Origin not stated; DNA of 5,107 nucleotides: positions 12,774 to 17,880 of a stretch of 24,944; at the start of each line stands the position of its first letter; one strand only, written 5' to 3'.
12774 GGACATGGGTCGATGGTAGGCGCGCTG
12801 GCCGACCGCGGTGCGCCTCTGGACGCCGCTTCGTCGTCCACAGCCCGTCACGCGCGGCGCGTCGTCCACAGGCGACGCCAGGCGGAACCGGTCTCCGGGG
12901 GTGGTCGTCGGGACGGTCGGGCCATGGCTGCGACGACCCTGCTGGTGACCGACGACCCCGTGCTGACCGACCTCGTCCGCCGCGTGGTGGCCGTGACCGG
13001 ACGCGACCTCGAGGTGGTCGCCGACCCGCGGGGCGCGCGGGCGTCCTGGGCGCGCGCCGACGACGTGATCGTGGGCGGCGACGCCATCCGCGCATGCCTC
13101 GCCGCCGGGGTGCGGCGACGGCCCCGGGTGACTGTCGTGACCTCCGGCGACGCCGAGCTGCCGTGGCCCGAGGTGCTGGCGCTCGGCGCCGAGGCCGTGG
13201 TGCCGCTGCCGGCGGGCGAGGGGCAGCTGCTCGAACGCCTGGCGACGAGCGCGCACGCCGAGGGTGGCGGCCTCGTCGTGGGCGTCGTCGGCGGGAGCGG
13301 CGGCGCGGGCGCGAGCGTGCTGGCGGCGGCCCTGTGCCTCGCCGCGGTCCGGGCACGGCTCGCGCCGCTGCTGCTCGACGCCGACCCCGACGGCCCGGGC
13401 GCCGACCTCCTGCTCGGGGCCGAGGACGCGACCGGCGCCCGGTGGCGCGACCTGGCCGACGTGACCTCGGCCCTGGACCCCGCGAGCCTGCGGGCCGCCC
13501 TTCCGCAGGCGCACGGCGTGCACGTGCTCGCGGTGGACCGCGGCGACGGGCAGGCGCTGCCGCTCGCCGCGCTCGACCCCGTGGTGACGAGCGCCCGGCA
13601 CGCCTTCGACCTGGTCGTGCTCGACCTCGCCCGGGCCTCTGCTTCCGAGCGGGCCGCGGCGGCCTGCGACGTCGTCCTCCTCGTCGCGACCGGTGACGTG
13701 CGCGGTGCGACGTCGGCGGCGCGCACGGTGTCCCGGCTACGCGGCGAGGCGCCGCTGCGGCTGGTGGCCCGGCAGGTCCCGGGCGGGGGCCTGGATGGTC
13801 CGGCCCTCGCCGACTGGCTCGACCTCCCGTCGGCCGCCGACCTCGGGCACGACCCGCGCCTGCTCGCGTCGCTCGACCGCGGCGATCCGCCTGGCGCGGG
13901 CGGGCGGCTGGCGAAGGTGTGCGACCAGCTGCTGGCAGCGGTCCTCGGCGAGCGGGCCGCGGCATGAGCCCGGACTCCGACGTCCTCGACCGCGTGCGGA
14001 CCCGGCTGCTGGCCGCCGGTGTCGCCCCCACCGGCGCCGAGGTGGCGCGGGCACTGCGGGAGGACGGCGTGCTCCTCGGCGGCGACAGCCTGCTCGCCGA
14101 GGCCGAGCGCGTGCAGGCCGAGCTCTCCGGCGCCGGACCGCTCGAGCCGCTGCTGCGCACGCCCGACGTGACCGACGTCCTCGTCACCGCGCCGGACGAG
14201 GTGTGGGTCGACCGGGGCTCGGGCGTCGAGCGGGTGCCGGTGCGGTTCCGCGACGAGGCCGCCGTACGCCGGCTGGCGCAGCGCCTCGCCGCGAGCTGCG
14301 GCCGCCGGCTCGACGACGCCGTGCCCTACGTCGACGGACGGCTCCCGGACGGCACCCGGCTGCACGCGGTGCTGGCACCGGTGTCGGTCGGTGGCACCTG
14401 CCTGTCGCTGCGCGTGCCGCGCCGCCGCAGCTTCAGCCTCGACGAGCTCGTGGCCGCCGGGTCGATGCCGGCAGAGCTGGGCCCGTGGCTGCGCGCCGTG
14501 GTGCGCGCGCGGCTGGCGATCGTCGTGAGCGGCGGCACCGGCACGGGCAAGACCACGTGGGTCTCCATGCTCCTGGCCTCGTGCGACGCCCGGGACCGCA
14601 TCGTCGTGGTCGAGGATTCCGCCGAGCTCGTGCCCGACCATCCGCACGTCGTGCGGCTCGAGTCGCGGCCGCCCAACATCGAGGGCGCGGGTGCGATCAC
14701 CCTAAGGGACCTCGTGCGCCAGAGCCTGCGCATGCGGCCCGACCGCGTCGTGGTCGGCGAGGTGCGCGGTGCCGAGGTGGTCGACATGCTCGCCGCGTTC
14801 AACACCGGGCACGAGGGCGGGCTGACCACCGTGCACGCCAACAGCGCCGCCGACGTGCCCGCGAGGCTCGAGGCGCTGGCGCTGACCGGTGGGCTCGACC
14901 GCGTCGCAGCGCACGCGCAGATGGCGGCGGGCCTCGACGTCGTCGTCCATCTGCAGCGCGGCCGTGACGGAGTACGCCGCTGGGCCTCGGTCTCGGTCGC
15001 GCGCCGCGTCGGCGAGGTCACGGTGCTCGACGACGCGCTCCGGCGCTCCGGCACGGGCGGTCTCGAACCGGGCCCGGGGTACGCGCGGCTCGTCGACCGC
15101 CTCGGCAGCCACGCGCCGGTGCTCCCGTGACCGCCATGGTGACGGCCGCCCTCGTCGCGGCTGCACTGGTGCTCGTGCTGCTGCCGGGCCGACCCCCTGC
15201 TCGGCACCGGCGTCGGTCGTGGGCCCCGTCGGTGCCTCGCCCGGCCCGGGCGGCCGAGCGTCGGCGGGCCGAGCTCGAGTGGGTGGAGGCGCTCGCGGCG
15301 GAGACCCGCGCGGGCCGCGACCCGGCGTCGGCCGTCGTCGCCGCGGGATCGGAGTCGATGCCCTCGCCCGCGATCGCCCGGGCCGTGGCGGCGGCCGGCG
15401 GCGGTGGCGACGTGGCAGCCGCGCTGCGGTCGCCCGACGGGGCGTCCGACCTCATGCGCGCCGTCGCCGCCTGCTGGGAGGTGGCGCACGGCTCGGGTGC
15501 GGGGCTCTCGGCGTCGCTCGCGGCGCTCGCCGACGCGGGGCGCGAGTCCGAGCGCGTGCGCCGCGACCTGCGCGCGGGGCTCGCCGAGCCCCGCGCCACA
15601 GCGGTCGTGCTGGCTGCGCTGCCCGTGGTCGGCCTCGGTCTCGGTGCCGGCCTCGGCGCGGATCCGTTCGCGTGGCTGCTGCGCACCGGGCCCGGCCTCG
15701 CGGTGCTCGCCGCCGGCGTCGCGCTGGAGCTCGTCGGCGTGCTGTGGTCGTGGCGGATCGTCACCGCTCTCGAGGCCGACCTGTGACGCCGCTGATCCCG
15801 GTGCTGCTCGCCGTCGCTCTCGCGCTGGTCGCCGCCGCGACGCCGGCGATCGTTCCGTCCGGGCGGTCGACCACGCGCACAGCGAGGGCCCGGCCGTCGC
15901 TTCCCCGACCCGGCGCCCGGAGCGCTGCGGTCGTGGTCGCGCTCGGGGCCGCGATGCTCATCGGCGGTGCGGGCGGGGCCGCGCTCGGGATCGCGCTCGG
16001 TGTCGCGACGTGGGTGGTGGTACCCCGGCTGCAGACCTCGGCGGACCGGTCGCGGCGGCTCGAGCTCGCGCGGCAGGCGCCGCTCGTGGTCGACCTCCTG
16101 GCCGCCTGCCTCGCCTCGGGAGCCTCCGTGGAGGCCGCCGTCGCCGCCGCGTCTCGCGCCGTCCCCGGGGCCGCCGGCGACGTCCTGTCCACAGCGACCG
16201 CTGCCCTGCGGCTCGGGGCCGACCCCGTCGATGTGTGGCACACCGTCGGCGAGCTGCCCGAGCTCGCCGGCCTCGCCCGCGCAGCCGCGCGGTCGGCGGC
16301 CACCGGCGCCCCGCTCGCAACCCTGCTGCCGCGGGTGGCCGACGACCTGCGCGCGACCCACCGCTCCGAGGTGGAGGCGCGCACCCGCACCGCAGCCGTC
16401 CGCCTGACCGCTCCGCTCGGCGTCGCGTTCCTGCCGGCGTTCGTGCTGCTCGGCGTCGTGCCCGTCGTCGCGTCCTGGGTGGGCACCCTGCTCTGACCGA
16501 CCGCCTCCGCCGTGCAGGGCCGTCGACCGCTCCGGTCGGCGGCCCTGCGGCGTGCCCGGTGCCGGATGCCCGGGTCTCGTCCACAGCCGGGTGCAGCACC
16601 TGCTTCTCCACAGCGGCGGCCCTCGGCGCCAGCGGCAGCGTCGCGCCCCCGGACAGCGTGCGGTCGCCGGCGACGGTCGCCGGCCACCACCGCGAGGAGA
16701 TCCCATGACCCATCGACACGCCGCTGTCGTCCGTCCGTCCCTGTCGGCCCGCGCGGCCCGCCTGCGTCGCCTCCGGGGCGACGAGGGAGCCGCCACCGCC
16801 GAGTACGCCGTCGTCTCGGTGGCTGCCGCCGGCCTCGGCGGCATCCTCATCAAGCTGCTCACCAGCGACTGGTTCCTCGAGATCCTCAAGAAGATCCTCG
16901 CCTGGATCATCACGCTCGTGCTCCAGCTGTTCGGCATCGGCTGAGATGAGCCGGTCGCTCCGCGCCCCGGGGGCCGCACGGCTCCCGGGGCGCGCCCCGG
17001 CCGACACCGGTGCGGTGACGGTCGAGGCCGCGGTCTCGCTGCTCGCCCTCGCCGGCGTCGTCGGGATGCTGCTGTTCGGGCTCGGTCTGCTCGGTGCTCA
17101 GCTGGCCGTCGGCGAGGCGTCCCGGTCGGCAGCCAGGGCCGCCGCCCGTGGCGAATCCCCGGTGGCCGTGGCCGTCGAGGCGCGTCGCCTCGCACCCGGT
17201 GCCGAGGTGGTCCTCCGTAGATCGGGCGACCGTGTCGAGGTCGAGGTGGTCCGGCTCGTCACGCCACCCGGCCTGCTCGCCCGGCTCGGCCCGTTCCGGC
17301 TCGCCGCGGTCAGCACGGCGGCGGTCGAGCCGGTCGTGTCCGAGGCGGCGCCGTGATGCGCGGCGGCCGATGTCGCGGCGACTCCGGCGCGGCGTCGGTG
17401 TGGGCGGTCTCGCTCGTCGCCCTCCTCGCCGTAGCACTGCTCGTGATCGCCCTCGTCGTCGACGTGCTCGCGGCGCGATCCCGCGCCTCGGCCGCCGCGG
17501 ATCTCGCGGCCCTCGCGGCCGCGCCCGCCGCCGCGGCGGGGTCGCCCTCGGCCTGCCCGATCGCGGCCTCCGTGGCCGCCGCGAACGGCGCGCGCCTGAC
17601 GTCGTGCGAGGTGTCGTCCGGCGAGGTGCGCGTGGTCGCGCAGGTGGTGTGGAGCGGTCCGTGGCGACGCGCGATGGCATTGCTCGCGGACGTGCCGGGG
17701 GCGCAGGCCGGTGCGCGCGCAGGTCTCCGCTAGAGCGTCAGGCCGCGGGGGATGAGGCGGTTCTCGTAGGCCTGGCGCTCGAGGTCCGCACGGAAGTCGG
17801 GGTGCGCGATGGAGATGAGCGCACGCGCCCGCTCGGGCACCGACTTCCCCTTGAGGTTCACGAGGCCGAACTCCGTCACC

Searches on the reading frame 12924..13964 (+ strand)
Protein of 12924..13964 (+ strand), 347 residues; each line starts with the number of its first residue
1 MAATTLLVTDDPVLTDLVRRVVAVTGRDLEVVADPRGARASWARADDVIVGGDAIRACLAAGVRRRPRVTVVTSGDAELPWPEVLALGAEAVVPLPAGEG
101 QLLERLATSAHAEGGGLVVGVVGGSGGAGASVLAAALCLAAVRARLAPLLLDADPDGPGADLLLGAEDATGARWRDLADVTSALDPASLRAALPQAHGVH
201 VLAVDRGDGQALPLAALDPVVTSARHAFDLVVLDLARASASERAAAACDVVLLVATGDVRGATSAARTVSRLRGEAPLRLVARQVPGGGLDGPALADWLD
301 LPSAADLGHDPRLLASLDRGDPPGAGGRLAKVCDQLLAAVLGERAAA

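Call 15: search_protein_families(library=pfam, proteins=[window:12924-13964:+], max_evalue=0.01)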
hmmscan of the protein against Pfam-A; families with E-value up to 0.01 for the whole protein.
window:12924-13964:+ (347 aa): 1 family
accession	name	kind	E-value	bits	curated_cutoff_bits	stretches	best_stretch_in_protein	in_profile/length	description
PF01656.29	CbiA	-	0.00011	22.6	25.4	1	121-161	3-43/125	CobQ/CobB/MinD/ParA nucleotide binding domain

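Call 49: search_protein_families(library=ncbifam, proteins=[window:12924-13964:+], max_evalue=0.001)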
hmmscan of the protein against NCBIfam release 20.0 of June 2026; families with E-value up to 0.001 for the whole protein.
window:12924-13964:+ (347 aa): 2 families
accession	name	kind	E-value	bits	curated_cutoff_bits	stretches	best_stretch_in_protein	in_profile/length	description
TIGR03815.1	CpaE_hom_Actino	equivalog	7.6e-78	262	154.45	1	8-339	1-339/340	septum site-determining protein Ssd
TIGR03371.1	cellulose_yhjQ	equivalog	0.00049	19.7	157.85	0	118-272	3-161/246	cellulose biosynthesis protein BcsQ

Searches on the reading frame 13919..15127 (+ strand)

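Call 15: search_protein_families(library=pfam, proteins=[window:13919-15127:+], max_evalue=0.01)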
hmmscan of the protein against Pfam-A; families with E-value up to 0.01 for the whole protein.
window:13919-15127:+ (403 aa): 5 families
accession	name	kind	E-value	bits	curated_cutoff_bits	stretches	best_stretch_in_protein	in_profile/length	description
PF00437.27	T2SSE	-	2.1e-62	211.4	24.9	1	70-346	3-278/370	Type II/IV secretion system protein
PF06414.18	Zeta_toxin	-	0.0011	18.9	22.3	1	199-249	17-66/199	Zeta toxin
PF13191.12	AAA_16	-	0.0022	19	32.6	1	192-274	17-87/167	AAA ATPase domain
PF10412.15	TrwB_AAD_bind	-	0.0041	16.5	20.5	1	200-234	17-51/387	Type IV secretion-system coupling protein DNA-binding domain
PF13401.12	AAA_22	-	0.007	17.1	27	0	198-245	5-37/130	AAA domain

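Call 49: search_protein_families(library=ncbifam, proteins=[window:13919-15127:+], max_evalue=0.001)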
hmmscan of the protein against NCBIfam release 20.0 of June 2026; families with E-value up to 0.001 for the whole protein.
window:13919-15127:+ (403 aa): 17 families
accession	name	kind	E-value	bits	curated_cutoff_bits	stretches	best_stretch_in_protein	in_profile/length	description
TIGR03819.1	heli_sec_ATPase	hypoth_equivalog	3.9e-148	493.2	373.15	1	23-359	2-339/340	TadA family conjugal transfer-associated ATPase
TIGR02788.1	VirB11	equivalog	4.1e-56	190.3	249.95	2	190-351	136-300/308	P-type DNA transfer ATPase VirB11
TIGR02782.1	TrbB_P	equivalog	9.7e-53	179.4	304.55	1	78-355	17-287/303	P-type conjugative transfer ATPase TrbB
NF010475.0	PRK13900.1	equivalog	4.6e-42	144.3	389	2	190-360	152-324/333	type IV secretion system ATPase VirB11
NF058587.1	archaellum_moto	equivalog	1.5e-39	136.1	550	1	66-316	141-392/527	archaellum flagellar ATPase motor FlaI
NF010469.0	PRK13894.1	subfamily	5.6e-39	134.4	508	1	75-353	27-299/320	conjugal transfer ATPase TrbB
NF010407.0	PRK13833.1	subfamily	4.2e-36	125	499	1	82-353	29-293/323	conjugal transfer protein TrbB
NF053672.1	bindosome_BasE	exception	1.2e-31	110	1000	1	110-320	181-391/512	bindosome assembly system ATPase subunit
NF010425.0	PRK13851.1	equivalog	8.4e-29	100.5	461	1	186-347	150-314/344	type IV secretion system protein VirB11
NF041000.1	ATPase_ComGA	equivalog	9.6e-15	54.3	300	1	200-322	130-247/267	competence type IV pilus ATPase ComGA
TIGR01420.1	pilT_fam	subfamily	4e-12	46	319.1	1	200-317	124-239/343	PilT/PilU family type 4a pilus ATPase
NF007755.0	PRK10436.1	equivalog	5.3e-11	41.8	617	1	179-324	200-339/465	type II secretion system protein GspE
TIGR02533.1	type_II_gspE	equivalog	2.6e-10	39.6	630.25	1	177-319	222-358/486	type II secretion system ATPase GspE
NF053534.1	T4PilAsmATPsTfpB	equivalog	2.2e-09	36.3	850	1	187-323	325-455/584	type IV pilus assembly ATPase TfpB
TIGR02525.1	plasmid_TraJ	equivalog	6.1e-09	35.3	368.3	1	197-376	148-320/372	plasmid transfer ATPase TraJ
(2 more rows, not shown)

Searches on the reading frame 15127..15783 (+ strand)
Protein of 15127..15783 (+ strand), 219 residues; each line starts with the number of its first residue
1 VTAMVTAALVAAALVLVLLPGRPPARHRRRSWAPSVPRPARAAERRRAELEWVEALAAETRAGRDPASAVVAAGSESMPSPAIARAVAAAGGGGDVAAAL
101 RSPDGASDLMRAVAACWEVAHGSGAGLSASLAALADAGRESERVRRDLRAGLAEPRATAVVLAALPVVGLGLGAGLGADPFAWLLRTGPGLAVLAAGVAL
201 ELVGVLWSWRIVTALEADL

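Call 15: search_protein_families(library=pfam, proteins=[window:15127-15783:+], max_evalue=0.01)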
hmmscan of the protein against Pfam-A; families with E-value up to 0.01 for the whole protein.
window:15127-15783:+ (219 aa): 1 family
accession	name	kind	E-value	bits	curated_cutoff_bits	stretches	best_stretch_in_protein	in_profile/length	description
PF00482.28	T2SSF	-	8.2e-10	39.2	25.2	1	53-171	2-121/125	Type II secretion system (T2SS), protein F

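Call 49: search_protein_families(library=ncbifam, proteins=[window:15127-15783:+], max_evalue=0.001)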
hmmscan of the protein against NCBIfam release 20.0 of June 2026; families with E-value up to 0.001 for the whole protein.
window:15127-15783:+ (219 aa): 0 families

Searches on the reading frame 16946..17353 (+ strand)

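Call 15: search_protein_families(library=pfam, proteins=[window:16946-17353:+], max_evalue=0.01)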
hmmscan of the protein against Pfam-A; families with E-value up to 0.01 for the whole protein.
window:16946-17353:+ (136 aa): 0 families

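Call 49: search_protein_families(library=ncbifam, proteins=[window:16946-17353:+], max_evalue=0.001)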
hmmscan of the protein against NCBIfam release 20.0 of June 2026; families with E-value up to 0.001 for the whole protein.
window:16946-17353:+ (136 aa): 1 family
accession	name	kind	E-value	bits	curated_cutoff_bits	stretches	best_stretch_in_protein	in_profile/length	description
NF041390.1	TadE_Rv3655c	subfamily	2.5e-15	56.9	40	1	26-129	1-101/101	TadE family type IV pilus minor pilin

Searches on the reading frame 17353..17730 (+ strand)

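Call 15: search_protein_families(library=pfam, proteins=[window:17353-17730:+], max_evalue=0.01)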
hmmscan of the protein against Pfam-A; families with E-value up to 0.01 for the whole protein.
window:17353-17730:+ (126 aa): 1 family
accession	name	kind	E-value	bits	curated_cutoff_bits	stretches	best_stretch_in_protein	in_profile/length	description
PF13400.11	Tad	-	0.0011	19.7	22.3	1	12-57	1-45/47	Putative Flp pilus-assembly TadE/G-like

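Call 49: search_protein_families(library=ncbifam, proteins=[window:17353-17730:+], max_evalue=0.001)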
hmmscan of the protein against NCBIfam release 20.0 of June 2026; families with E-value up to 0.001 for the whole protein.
window:17353-17730:+ (126 aa): 1 family
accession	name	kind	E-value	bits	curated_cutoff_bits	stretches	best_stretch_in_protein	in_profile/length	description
TIGR03816.1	tadE_like_DECH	hypoth_equivalog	5.2e-21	74.9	50.95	1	10-124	1-108/109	Rv3654c family TadE-like protein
